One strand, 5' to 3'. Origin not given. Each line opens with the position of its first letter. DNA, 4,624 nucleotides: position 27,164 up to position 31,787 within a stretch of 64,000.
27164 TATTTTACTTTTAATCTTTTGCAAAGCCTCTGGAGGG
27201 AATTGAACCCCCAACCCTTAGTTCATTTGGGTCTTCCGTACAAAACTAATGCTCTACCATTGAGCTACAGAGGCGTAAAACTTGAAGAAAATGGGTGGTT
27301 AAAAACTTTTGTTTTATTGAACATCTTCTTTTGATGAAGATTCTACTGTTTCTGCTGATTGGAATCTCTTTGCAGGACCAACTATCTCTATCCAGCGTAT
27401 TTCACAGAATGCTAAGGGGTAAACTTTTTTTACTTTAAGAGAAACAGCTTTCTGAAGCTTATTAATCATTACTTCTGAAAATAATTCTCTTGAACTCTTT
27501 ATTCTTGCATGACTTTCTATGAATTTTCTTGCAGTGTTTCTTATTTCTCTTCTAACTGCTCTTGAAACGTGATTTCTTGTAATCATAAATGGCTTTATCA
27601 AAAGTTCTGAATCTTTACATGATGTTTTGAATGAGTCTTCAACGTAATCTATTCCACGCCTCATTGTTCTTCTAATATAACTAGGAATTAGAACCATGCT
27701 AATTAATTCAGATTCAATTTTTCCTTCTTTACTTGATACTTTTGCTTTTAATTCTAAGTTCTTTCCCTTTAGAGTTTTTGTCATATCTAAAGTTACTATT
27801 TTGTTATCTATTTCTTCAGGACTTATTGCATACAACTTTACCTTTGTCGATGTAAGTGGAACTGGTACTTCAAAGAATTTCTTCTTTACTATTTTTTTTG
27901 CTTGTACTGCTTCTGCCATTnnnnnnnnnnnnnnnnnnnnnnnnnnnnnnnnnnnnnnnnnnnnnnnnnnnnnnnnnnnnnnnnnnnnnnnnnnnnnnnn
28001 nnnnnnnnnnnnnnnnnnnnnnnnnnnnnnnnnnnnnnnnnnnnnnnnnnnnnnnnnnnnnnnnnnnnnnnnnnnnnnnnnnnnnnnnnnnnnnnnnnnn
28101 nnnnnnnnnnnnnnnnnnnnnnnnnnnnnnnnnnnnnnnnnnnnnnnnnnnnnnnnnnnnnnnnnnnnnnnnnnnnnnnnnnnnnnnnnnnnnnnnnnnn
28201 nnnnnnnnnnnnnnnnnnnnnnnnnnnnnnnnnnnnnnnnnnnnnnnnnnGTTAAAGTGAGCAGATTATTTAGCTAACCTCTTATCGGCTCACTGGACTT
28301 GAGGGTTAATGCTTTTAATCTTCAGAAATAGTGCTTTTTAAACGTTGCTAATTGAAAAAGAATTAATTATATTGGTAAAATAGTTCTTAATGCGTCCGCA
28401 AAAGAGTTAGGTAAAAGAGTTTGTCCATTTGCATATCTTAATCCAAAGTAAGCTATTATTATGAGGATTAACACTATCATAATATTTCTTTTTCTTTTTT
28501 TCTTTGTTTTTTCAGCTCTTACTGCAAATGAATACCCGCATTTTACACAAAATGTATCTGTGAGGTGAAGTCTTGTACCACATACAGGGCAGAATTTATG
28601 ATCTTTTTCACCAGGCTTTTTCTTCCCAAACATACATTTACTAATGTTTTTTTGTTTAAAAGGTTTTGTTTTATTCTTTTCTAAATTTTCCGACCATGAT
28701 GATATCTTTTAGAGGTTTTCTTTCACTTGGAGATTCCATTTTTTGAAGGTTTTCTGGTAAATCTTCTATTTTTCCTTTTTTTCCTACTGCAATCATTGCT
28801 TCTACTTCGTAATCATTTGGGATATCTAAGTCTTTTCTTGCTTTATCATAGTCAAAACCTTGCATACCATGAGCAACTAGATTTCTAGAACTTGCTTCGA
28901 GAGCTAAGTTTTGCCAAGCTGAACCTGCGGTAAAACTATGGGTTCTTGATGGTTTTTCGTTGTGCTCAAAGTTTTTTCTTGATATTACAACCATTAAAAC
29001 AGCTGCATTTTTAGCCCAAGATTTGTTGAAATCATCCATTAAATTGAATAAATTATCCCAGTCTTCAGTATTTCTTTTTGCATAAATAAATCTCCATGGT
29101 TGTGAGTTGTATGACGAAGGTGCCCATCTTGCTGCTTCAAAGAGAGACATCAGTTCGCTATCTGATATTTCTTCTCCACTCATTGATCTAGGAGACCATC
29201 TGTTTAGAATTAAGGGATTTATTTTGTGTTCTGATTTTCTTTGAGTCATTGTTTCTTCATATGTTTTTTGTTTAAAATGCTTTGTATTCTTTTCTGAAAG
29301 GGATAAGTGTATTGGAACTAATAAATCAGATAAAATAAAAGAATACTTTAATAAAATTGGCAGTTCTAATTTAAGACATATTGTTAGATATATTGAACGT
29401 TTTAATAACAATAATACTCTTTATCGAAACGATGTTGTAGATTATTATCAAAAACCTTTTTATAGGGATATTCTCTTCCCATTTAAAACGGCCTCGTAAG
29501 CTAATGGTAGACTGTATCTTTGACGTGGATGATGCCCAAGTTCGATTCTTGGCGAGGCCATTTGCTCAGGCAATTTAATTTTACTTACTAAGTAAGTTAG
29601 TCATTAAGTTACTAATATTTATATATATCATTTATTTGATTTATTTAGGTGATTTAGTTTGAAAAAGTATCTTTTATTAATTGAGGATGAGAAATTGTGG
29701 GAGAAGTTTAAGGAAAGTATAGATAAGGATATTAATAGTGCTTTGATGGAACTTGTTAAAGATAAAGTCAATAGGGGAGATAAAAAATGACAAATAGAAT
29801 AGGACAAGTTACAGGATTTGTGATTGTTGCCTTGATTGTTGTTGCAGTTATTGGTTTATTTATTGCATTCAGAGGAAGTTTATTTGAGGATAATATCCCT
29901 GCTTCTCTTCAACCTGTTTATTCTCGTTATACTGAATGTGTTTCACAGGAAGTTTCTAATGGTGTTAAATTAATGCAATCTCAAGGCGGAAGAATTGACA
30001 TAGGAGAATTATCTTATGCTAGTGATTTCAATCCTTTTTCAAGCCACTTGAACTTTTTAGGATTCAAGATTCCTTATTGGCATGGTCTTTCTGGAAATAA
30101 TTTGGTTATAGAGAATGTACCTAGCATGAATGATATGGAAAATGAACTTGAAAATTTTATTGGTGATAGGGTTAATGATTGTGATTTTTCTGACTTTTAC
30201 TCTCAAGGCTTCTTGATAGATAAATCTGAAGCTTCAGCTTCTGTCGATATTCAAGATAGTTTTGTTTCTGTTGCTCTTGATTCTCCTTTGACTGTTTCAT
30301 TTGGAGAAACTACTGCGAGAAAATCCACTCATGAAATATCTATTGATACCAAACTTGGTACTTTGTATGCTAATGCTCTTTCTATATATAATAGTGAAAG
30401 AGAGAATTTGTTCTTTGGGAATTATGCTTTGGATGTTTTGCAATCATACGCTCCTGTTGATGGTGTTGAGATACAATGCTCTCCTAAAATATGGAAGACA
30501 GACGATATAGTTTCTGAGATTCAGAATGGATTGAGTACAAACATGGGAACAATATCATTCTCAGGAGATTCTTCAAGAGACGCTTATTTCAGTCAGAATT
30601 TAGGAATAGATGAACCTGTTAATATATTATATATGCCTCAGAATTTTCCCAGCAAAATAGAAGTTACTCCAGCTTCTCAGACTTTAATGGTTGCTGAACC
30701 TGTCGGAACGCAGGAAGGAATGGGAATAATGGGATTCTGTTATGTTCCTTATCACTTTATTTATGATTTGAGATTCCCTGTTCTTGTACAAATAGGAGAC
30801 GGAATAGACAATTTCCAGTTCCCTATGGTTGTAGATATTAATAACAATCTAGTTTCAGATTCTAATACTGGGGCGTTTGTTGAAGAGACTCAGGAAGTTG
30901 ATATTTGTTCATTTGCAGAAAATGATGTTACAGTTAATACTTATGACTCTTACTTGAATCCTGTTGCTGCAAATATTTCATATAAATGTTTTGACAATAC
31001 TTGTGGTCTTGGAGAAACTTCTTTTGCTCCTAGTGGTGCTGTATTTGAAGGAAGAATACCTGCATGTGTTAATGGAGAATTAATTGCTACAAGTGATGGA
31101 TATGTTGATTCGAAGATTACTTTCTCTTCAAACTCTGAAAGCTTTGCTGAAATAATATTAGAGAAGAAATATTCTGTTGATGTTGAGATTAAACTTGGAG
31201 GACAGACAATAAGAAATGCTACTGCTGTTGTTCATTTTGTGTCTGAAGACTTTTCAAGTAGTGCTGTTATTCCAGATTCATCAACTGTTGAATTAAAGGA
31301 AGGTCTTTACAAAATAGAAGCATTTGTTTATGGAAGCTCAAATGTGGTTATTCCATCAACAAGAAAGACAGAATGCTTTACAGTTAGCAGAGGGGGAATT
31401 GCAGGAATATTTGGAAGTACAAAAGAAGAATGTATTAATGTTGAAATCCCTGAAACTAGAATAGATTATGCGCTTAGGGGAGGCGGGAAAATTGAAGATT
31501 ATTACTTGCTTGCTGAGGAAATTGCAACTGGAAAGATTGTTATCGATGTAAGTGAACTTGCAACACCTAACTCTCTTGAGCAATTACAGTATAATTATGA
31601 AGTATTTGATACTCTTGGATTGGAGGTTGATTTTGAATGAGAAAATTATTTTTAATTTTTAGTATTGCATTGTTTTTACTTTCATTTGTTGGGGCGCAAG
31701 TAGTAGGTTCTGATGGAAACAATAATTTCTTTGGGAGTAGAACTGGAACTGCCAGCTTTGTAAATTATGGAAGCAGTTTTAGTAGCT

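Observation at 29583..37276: ATGA-coupled operon: tiny RHH-like protein, 617-aa anchored protein and a 1879-aa secreted Cys-rich giant with no recognisable domain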

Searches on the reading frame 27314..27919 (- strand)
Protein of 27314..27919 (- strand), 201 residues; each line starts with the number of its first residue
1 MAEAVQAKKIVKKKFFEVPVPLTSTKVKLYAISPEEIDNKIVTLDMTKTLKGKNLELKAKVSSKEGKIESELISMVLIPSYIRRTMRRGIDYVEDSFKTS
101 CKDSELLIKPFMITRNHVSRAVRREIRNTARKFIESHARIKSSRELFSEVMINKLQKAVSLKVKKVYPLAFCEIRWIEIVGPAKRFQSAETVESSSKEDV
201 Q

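Call 14: search_protein_families(library=pfam, proteins=[window:27314-27919:-], max_evalue=0.001)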
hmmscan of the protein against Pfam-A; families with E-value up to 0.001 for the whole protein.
window:27314-27919:- (201 aa): 1 family
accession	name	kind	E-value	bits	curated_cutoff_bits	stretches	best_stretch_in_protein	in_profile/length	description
PF01015.23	Ribosomal_S3Ae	-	2.7e-14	53.6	29.3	1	9-180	9-188/191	Ribosomal S3Ae family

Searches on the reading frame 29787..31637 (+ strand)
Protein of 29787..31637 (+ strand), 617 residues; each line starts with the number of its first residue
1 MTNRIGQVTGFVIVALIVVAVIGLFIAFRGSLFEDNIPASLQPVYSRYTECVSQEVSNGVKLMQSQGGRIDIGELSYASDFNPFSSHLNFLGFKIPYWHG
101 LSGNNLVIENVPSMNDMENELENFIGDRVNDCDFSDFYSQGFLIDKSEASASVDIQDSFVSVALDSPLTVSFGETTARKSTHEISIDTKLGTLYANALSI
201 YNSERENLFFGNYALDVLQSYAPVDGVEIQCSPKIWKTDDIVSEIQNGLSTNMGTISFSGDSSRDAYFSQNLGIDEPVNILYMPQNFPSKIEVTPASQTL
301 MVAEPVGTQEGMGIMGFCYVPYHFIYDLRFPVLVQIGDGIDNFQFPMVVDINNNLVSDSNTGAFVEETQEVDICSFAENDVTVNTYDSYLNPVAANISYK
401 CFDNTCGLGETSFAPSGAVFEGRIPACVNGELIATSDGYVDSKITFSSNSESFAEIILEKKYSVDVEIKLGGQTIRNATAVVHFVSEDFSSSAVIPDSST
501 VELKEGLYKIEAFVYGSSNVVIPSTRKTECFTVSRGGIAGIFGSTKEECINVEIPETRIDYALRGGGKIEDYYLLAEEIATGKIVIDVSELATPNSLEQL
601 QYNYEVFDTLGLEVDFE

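Call 8: search_protein_families(library=pfam, proteins=[window:29787-31637:+], max_evalue=1)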
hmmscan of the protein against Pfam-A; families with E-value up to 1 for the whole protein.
window:29787-31637:+ (617 aa): 0 families

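Call 9: search_protein_families(library=ncbifam, proteins=[window:29787-31637:+], max_evalue=1)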
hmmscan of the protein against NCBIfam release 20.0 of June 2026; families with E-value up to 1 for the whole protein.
window:29787-31637:+ (617 aa): 0 families

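Call 11: search_solved_structures(query=window:29787-31637:+, max_evalue=1)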
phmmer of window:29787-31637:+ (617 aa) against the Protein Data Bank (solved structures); distinct sequences matched with E-value up to 1: 0.

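Call 16: find_homologous_proteins(query=window:29787-31637:+)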
Query window:29787-31637:+ (617 aa): 1278 proteins with E <= 0.001 among 8000 candidates; the best 120 are listed.
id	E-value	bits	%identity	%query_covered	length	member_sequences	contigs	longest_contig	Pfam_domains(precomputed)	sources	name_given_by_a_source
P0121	0.0e+0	1375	100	100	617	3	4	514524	-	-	-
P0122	0.0e+0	1225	87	100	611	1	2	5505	-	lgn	-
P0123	0.0e+0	1136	79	100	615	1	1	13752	-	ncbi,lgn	-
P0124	0.0e+0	1128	79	99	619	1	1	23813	-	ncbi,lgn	ncbi:MAG: hypothetical protein ACP5N7_05015 [Candidatus Pacearchaeota archaeon]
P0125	0.0e+0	1128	79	100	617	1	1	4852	-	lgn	-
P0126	0.0e+0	1124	78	99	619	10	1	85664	-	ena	-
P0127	0.0e+0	1063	74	99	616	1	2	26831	-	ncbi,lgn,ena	ncbi:MAG: hypothetical protein AABX23_05165 [Nanoarchaeota archaeon]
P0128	0.0e+0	1027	72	100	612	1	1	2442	-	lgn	-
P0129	0.0e+0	1023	70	100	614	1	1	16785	-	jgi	-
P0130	0.0e+0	1017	71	100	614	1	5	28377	-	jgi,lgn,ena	-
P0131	1.6e-298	1009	69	100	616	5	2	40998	-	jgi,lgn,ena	-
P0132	2.4e-298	1009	70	100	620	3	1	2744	-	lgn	-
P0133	6.4e-294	994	70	99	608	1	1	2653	-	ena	-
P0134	4.9e-293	991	70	99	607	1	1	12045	-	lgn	-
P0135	2.2e-283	959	68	100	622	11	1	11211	-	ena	-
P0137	5.4e-282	955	67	100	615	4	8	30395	-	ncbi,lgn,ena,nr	ncbi:hypothetical protein J4416_01935 [Candidatus Pacearchaeota archaeon]|nr:hypothetical protein [C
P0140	2.0e-280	950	67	96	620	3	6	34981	-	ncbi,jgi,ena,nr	ncbi:hypothetical protein J4416_04130 [Candidatus Pacearchaeota archaeon]|nr:hypothetical protein [C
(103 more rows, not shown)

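Call 26: search_solved_structures(query=A2, max_evalue=1)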
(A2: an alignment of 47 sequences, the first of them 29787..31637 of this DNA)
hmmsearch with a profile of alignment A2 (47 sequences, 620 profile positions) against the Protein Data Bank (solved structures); distinct sequences matched with E-value up to 1: 4.
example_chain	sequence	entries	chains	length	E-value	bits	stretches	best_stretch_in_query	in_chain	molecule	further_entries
4pmd_A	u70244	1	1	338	0.39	12.3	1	164-251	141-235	Endo-1,4-beta-xylanase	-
4l4p_A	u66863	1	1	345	0.41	12.2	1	183-251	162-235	Endo-1,4-beta-xylanase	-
4l4o_A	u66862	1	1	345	0.6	11.7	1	184-251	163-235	Endo-1,4-beta-xylanase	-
3vp9_A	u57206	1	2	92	0.71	11.4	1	235-292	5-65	General transcriptional corepressor TUP1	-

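Call 62: predict_structure(alignment_id=A6)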
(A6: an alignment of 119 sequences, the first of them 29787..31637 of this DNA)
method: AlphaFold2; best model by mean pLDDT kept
length: 617 residues; sequences in the alignment: 119
mean_pLDDT: 83.0   pTM: 0.59
mean pLDDT of the five models: 83.0, 81.4, 81.2, 79.4, 77.5
residues with pLDDT >= 90: 241; 70-90: 287; 50-70: 73; < 50: 16
segments of 3 or more residues with pLDDT < 50: 30-32, 361-370
pLDDT, mean of each block of 10 residues (from residue 1): 62 86 68 65 91 94 93 71 81 90 74 93 92 91 90 94 92 88 92 94 89 91 84 81 92 78 61 86 90 79 73 69 90 92 93 76 39 73 91 92 84 85 88 91 90 92 92 82 86 85 91 84 69 59 63 70 87 89 91 81 82 89
secondary structure, 60 per line:
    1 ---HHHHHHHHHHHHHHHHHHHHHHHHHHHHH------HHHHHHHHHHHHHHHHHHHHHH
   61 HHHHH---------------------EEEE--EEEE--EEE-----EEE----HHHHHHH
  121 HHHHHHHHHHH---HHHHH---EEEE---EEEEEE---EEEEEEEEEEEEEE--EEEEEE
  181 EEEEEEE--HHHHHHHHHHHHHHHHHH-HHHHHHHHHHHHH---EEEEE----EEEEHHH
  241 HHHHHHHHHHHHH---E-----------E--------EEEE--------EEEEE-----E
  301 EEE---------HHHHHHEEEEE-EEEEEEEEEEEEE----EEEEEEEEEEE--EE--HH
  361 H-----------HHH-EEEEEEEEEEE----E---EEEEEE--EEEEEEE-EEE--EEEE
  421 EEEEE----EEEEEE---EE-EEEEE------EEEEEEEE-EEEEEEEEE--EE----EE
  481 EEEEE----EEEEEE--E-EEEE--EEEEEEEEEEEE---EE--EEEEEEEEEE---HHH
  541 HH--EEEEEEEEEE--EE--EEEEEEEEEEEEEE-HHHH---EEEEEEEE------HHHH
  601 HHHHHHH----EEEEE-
elements in order: H4-32 H39-65 E87-90 E93-96 E99-101 E107-109 H114-131 H135-139 E143-146 E150-155 E159-172 E175-187 H190-207 H209-221 E225-229 E234-237 H238-253 E278-281 E290-294 E300-303 H313-318 E319-323 E325-337 E342-352 E377-387 E396-401 E404-410 E412-414 E417-425 E430-435 E442-446 E453-460 E462-470 E479-485 E490-495 E500-503 E506-517 E525-534 H538-542 E545-554 E561-574 H576-579 E583-590 H597-607 E612-616

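Call 65: fold_search(model_id=the predicted structure, library=pdb)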
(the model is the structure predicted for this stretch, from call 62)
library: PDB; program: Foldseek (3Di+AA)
matches with E <= 10: 410; with E <= 0.001: 11
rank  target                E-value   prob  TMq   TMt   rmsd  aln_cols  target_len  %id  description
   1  6fwv_B                2.2e-06  0.98  0.13  0.15  41.3       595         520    8  The Bacillus anthracis TIE protein (released 2018-08-08)
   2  6fwv_A                6.8e-06  0.92  0.12  0.14  41.6       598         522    8  The Bacillus anthracis TIE protein (released 2018-08-08)
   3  7bvx                  2.8e-05  0.97  0.11  0.20  21.2       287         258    9  Crystal structure of C-terminal fragment of pilus adhesin SpaC from Lactobacillus rhamnosus GG-Iodide soaked (released 2020-07-29)
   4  8qox_B                7.4e-05  0.99  0.12  0.16  21.5       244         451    7  Two-component assembly of SlaA and SlaB S-layer proteins of Sulfolobus acidocaldarius (released 2024-02-21)
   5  4oq1                  7.4e-05  0.95  0.15  0.25  28.8       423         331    9  Structure of the Streptococcal ancillary pilin (released 2014-04-23)
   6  7w6b                  8.7e-05  0.51  0.11  0.09  33.0       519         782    8  Crystal Structure of PitA from pilus islet-2 of Streptococcus oralis (released 2022-06-01)
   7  5xyr                  2.0e-04  0.69  0.13  0.07  31.3       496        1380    8  Crystal structure of a serine protease from Streptococcus species (released 2018-08-08)
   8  4ecn                  2.6e-04  0.91  0.11  0.09  14.7       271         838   11  Crystal structure of a leucine-rich repeat protein (BT_0210) from Bacteroides thetaiotaomicron VPI-5482 at 2.80 A resolu (released 2012-05-23)
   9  7edd                  6.5e-04  0.38  0.11  0.06  31.4       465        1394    8  Crystal structure of a serine protease from Streptococcus pyogenes (released 2021-05-12)
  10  6vjb                  7.2e-04  0.84  0.14  0.08  26.4       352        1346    8  Crystal structure of a catalytically inactive CXC Chemokine-degrading protease SpyCEP from Streptococcus pyogenes (released 2020-04-15)
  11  5xya                  8.5e-04  0.66  0.14  0.08  31.9       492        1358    8  Crystal structure of a serine protease from Streptococcus species (released 2018-08-08)
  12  7vcr_A                1.2e-03  0.60  0.13  0.17  40.8       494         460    8  Crystal Structure of PitA fragment from pilus islet-2 of Streptococcus oralis (released 2022-06-01)
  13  6m7c                  1.5e-03  0.69  0.11  0.20  20.1       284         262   10  Crystal structure of C-terminal fragment of pilus adhesin SpaC from Lactobacillus rhamnosus GG (released 2020-07-29)
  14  9fxs_D                1.8e-03  0.44  0.12  0.12  24.9       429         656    9  Cryo-EM structure of the type 1 pilus complex including pilus rod and FimI-bound assembly platform after incorporation (released 2025-06-04)
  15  6m3y                  3.1e-03  0.23  0.11  0.09  38.4       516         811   10  Crystal structure of pilus adhesin, SpaC from Lactobacillus rhamnosus GG - open conformation (released 2020-07-29)
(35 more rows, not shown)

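Call 85: find_encoding_contigs(protein=P0140, flank=8000, max_places=2)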
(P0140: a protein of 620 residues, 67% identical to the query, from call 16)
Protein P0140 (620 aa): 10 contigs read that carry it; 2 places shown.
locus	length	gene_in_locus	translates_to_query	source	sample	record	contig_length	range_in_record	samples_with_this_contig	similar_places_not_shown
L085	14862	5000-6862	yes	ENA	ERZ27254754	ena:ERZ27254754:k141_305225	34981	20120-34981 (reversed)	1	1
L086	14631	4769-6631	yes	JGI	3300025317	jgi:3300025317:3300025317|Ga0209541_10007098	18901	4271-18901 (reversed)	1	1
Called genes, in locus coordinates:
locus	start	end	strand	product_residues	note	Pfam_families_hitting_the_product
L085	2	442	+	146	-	?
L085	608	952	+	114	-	PF13751:DDE_Tnp_1_6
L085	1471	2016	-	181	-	-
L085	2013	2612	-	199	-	PF18765:Polbeta (weak)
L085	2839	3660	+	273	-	-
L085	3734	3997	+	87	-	PF04014:MazE_antitoxin, PF15937:PrlF_antitoxin (faint)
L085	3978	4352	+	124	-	PF01850:PIN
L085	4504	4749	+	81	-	PF00014:Kunitz_BPTI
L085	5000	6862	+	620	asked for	-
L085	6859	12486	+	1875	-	-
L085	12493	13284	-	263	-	-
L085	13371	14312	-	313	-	PF08271:Zn_Ribbon_TF, PF00382:TFIIB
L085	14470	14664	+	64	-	-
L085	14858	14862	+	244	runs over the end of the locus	PF01972:SDH_protease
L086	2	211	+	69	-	?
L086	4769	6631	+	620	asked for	-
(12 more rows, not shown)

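Call 98: search_protein_families(library=phrogs, proteins=[window:29787-31637:+], max_evalue=0.1)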
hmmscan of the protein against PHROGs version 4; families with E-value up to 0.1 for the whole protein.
window:29787-31637:+ (617 aa): 0 families
